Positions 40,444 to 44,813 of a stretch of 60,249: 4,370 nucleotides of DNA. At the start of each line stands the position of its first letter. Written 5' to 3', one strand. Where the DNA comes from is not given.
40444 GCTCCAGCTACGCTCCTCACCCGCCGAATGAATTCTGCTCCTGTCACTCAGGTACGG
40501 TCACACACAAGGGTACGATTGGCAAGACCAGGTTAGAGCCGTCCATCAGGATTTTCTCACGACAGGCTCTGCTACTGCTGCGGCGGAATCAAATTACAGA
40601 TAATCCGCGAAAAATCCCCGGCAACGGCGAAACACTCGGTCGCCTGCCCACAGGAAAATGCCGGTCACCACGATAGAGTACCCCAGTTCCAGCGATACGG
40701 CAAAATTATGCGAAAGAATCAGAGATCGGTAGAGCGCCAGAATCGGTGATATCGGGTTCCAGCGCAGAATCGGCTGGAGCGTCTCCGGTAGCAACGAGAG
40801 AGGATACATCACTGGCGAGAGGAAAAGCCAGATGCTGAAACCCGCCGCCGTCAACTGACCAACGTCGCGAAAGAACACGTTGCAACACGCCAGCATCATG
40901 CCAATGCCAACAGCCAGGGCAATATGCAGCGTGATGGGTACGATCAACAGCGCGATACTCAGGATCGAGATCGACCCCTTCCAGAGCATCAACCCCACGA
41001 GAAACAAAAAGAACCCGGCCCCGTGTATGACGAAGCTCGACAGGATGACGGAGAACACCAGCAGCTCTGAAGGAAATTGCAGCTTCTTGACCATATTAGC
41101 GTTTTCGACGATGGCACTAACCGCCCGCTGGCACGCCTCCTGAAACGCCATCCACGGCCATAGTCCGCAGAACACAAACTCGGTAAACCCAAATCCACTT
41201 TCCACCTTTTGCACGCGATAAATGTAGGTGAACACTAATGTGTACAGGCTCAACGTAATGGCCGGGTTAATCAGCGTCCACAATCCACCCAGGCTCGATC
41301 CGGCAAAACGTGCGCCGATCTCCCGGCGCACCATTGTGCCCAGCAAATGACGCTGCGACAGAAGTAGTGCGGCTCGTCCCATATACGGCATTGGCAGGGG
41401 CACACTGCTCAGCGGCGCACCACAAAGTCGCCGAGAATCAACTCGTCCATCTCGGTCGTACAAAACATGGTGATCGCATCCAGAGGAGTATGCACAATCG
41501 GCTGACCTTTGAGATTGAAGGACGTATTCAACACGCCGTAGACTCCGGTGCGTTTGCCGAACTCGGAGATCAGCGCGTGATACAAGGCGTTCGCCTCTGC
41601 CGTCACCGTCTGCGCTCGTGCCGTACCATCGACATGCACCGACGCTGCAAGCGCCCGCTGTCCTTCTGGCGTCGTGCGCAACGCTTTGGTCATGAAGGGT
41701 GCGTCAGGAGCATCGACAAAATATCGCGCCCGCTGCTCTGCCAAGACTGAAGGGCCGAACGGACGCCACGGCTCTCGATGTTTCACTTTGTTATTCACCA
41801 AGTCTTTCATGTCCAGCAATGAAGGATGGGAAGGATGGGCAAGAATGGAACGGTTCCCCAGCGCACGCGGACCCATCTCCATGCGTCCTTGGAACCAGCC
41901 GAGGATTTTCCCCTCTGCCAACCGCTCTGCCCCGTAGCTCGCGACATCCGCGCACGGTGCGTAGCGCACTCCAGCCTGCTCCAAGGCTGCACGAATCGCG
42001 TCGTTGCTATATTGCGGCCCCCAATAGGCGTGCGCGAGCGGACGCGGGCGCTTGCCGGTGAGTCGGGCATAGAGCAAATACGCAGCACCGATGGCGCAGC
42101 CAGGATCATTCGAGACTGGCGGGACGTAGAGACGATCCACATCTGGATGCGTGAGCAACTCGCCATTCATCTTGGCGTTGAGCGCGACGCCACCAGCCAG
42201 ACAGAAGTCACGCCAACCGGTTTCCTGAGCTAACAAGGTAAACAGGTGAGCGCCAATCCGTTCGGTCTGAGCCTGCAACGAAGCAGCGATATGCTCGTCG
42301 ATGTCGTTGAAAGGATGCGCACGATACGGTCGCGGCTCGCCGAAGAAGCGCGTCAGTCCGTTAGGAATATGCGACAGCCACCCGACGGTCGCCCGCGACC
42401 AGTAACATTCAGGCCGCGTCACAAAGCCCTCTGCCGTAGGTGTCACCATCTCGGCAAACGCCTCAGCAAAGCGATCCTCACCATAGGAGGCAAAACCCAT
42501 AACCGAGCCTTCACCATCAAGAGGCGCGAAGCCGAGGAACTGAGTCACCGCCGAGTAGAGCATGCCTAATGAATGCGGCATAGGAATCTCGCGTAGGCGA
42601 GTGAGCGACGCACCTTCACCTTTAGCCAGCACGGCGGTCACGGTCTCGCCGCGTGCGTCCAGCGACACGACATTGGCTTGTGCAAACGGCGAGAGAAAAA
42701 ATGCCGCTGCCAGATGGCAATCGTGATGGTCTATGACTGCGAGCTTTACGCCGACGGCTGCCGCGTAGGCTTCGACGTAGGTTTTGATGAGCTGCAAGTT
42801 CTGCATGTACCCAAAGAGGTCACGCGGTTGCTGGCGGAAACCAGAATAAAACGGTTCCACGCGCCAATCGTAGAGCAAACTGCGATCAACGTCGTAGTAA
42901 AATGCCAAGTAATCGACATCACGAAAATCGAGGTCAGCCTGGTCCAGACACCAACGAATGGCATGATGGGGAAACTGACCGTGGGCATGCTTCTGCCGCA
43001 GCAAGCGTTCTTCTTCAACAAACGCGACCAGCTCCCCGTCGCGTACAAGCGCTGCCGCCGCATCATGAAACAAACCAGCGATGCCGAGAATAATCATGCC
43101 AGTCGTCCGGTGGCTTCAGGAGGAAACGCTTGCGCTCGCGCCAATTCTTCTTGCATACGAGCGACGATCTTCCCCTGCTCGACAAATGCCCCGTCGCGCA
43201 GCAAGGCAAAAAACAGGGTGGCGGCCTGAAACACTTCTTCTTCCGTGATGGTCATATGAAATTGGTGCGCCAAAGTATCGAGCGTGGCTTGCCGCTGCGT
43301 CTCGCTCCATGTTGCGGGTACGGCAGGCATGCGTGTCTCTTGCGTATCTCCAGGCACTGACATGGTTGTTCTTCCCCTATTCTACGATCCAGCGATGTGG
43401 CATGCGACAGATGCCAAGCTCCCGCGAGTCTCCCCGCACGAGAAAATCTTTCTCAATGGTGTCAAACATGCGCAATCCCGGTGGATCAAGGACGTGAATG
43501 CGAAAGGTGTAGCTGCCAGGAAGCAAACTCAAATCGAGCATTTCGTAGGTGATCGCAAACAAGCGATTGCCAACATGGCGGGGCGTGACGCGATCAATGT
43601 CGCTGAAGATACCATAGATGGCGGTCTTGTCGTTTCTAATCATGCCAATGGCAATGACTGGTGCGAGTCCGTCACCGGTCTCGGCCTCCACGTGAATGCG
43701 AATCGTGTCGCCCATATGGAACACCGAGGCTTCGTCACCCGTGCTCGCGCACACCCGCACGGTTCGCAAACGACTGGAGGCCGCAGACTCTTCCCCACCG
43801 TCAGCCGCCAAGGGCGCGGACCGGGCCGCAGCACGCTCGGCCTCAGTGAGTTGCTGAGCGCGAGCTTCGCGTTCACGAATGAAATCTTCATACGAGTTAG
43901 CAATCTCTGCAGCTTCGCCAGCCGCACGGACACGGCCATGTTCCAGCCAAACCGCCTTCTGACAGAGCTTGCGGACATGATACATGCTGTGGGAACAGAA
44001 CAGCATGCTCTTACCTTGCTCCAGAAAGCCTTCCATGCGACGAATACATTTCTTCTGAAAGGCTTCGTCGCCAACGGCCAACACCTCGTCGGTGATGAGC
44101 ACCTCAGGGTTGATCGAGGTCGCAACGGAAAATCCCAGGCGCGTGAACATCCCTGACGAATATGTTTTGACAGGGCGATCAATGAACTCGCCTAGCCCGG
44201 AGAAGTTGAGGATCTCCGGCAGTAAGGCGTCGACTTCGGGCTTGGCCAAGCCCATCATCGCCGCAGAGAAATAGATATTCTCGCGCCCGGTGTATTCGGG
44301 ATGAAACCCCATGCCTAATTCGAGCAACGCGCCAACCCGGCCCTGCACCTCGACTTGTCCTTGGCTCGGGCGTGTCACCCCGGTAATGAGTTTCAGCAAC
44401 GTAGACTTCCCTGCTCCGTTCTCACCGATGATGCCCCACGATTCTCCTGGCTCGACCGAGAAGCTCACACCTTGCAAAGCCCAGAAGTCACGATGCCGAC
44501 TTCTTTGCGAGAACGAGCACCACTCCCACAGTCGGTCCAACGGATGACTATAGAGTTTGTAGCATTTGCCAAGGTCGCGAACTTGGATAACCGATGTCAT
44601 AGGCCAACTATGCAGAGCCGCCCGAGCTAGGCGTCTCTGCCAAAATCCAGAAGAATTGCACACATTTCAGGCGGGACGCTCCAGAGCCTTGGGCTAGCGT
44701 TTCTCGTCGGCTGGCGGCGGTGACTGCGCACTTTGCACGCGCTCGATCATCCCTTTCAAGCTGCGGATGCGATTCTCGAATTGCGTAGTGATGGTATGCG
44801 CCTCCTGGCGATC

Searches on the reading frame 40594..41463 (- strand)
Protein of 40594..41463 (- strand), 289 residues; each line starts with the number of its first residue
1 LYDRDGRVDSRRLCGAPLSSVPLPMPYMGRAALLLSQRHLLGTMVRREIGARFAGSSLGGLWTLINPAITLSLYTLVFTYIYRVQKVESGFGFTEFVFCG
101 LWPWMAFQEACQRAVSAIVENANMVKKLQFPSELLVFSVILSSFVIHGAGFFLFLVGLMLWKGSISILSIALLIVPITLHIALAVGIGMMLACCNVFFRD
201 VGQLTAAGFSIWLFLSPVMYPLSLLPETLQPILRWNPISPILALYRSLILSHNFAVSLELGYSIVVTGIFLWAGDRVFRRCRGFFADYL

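Call 7: search_protein_families(library=pfam, proteins=[window:40594-41463:-], max_evalue=0.01)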
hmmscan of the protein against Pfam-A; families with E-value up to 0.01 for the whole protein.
window:40594-41463:- (289 aa): 2 families
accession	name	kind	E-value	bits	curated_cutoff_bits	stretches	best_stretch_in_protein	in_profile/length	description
PF01061.29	ABC2_membrane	-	6.7e-16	58.9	26.9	1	41-249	3-210/211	ABC-2 type transporter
PF12698.13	ABC2_membrane_3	-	0.00074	19.1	31.6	1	101-273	167-344/347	ABC-2 family transporter protein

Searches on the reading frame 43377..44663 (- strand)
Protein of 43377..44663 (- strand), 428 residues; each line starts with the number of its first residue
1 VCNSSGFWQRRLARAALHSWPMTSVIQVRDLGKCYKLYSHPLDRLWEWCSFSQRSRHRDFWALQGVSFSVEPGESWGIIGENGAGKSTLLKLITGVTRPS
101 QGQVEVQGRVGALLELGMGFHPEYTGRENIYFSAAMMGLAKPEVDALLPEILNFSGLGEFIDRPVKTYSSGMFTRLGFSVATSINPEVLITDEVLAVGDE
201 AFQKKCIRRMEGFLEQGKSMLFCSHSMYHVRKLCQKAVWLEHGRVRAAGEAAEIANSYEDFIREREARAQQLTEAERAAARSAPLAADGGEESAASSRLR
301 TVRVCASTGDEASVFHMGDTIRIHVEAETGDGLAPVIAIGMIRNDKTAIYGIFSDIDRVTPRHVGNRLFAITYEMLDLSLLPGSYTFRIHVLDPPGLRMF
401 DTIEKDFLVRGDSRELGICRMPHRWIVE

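Call 7: search_protein_families(library=pfam, proteins=[window:43377-44663:-], max_evalue=0.01)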
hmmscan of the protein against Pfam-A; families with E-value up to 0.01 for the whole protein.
window:43377-44663:- (428 aa): 4 families
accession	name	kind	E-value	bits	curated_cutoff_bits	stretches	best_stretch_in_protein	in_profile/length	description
PF00005.33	ABC_tran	-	4.6e-22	79.5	25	1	63-194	1-135/137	ABC transporter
PF14524.12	Wzt_C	-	4.5e-06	27.1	30.4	1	299-404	12-122/143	Wzt C-terminal domain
PF13555.12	AAA_29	-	0.0026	17.9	27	1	65-93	14-42/61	P-loop containing region of AAA domain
PF13476.12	AAA_23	-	0.0078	17.3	27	0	78-94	24-40/201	AAA domain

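Call 55: search_protein_families(library=ncbifam, proteins=[window:43377-44663:-], max_evalue=0.001)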
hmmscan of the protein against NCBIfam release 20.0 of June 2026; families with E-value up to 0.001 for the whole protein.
window:43377-44663:- (428 aa): 177 families (the best 25 are shown)
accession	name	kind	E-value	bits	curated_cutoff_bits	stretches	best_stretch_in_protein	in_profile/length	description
NF010065.0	PRK13545.1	equivalog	5.6e-74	249.8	538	1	26-266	5-242/549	teichoic acids export protein ATP-binding subunit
NF010066.0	PRK13546.1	equivalog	2.5e-61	207.4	320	1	24-269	3-245/264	teichoic acids export ABC transporter ATP-binding subunit TagH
NF050108.1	galactan_ABC_ATP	equivalog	1.6e-52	178.1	400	1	62-259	44-241/244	galactan export ABC transporter ATP-binding subunit Wzt/RfbE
TIGR01188.1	drrA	subfamily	1.3e-33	116.6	312.45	1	58-309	4-265/302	daunorubicin resistance ABC transporter, ATP-binding protein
NF010059.0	PRK13536.1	equivalog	1.7e-27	96.1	549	1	59-254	55-261/342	nodulation factor ABC transporter ATP-binding protein NodI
NF010060.0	PRK13537.1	equivalog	3.4e-27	95.2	521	1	56-255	24-234/314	nodulation factor ABC transporter ATP-binding protein NodI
TIGR01288.1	nodI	equivalog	5.2e-26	91.3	424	1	64-252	21-220/303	nodulation factor ABC transporter ATP-binding protein NodI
TIGR04521.1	ECF_ATPase_2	equivalog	5.7e-26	91.2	330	2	125-271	101-248/279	energy-coupling factor transporter ATPase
TIGR03522.1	GldA_ABC_ATP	equivalog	1.3e-23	83.9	402.6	1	62-256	17-221/301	gliding motility-associated ABC transporter ATP-binding subunit GldA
TIGR03864.1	PQQ_ABC_ATP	hypoth_equivalog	1.1e-22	80.7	302.25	1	61-258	15-223/236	ABC transporter, ATP-binding subunit, PQQ-dependent alcohol dehydrogenase system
TIGR03740.1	galliderm_ABC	subfamily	2.6e-22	79.6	309.75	1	59-252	12-209/223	lantibiotic protection ABC transporter ATP-binding subunit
TIGR01166.1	cbiO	subfamily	2.9e-22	79.1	211.8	2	62-109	7-54/190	cobalt ABC transporter, ATP-binding protein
TIGR02142.1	modC_ABC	equivalog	5.5e-22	78.5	285.05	2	122-259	88-224/353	molybdenum ABC transporter ATP-binding protein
NF033858.1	ABC2_perm_RbbA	equivalog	2.5e-21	75.3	1050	2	56-109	275-328/909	ribosome-associated ATPase/putative transporter RbbA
TIGR02769.1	nickel_nikE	equivalog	2.8e-21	76.2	332.55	2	61-109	25-73/265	nickel import ATP-binding protein NikE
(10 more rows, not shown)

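Call 61: find_homologous_proteins(query=window:43377-44663:-, region=250-428)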
Query window:43377-44663:-, residues 250-428 (179 aa): 59 proteins with E <= 0.001 among 3212 candidates.
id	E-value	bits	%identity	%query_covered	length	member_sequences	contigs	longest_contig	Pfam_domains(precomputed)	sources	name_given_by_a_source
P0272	2.0e-111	388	100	100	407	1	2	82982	PF00005.34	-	-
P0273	1.6e-99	349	89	100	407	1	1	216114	PF00005.34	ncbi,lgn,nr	ncbi:MAG: ABC transporter ATP-binding protein [Deltaproteobacteria bacterium]|nr:ABC transporter ATP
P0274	2.1e-81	290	73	100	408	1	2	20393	PF14524.13,PF00005.34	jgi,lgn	jgi:lipopolysaccharide transport system ATP-binding protein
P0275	9.2e-81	288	72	100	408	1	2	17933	PF14524.13,PF00005.34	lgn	-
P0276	8.4e-80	285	73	100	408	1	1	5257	PF14524.13,PF00005.34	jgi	jgi:lipopolysaccharide transport system ATP-binding protein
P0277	5.7e-79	282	73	100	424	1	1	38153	PF14524.13,PF00005.34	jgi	jgi:lipopolysaccharide transport system ATP-binding protein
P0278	8.0e-77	275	69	100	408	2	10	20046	PF14524.13,PF00005.34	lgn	-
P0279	1.2e-76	274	69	100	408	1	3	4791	PF14524.13,PF00005.34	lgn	-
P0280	9.4e-76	271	68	100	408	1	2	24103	PF14524.13,PF00005.34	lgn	-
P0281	2.1e-74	267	67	100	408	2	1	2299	PF14524.13,PF00005.34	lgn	-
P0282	8.0e-74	265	67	99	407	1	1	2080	PF14524.13,PF00005.34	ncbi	-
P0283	2.2e-70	254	65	99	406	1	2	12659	PF14524.13,PF00005.34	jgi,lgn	jgi:lipopolysaccharide transport system ATP-binding protein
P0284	2.0e-60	222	60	100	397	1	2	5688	PF14524.13,PF00005.34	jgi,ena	-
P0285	9.0e-60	219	60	98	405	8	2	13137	PF14524.13,PF00005.34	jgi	jgi:lipopolysaccharide transport system ATP-binding protein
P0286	1.1e-59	219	60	100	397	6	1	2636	PF14524.13,PF00005.34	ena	-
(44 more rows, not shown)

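Call 63: search_solved_structures(query=A3, max_evalue=0.01)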
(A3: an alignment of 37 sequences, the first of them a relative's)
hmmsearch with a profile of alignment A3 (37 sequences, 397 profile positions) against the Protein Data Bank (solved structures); distinct sequences matched with E-value up to 0.01: 566 (the best 60 are shown).
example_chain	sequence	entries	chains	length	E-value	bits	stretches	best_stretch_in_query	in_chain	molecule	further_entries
8dku_A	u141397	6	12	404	2e-94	320.2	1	6-391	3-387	ABC transporter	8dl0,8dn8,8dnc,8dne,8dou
7k2t_A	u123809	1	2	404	1.2e-93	317.6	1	6-391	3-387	ABC transporter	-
6amx_A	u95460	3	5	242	1.2e-84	288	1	7-240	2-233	ABC transporter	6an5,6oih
6m96_A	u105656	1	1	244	5.8e-84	285.7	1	6-240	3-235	ABC transporter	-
6jbh_A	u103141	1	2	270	1.5e-81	277.9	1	5-258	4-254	TarH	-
7dd0_A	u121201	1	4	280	8.3e-75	255.6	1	6-262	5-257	Teichoic acids export ATP-binding protein TagH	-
9cfl_B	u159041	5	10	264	8.9e-70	239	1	4-259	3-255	Teichoic acids export ATP-binding protein TagH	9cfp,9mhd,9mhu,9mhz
9qfx_C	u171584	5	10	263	1.3e-60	208.8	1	39-241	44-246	ABC transporter ATP-binding protein | Probable o-antigen/lipopolysaccharide transport ATP-binding protein ABC transporter RfbE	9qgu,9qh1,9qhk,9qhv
9qhw_C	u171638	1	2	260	1.6e-60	208.6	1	39-240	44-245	ABC transporter ATP-binding protein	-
9qhj_C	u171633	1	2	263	7.8e-60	206.3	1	39-241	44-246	Probable o-antigen/lipopolysaccharide transport ATP-binding protein ABC transporter RfbE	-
9qhx_C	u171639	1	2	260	9.1e-60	206.1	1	39-240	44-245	ABC transporter ATP-binding protein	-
8tsi_A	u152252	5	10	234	3.4e-39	138.3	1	39-251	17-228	ABC transporter ATP-binding protein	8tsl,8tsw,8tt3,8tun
8tsh_A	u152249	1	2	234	2e-38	135.8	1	39-251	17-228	ABC transporter ATP-binding protein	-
7w01_A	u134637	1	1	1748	2.6e-33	119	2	40-254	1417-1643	Phospholipid-transporting ATPase ABCA3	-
7w02_A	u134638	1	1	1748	8.1e-32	114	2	40-254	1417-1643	Phospholipid-transporting ATPase ABCA3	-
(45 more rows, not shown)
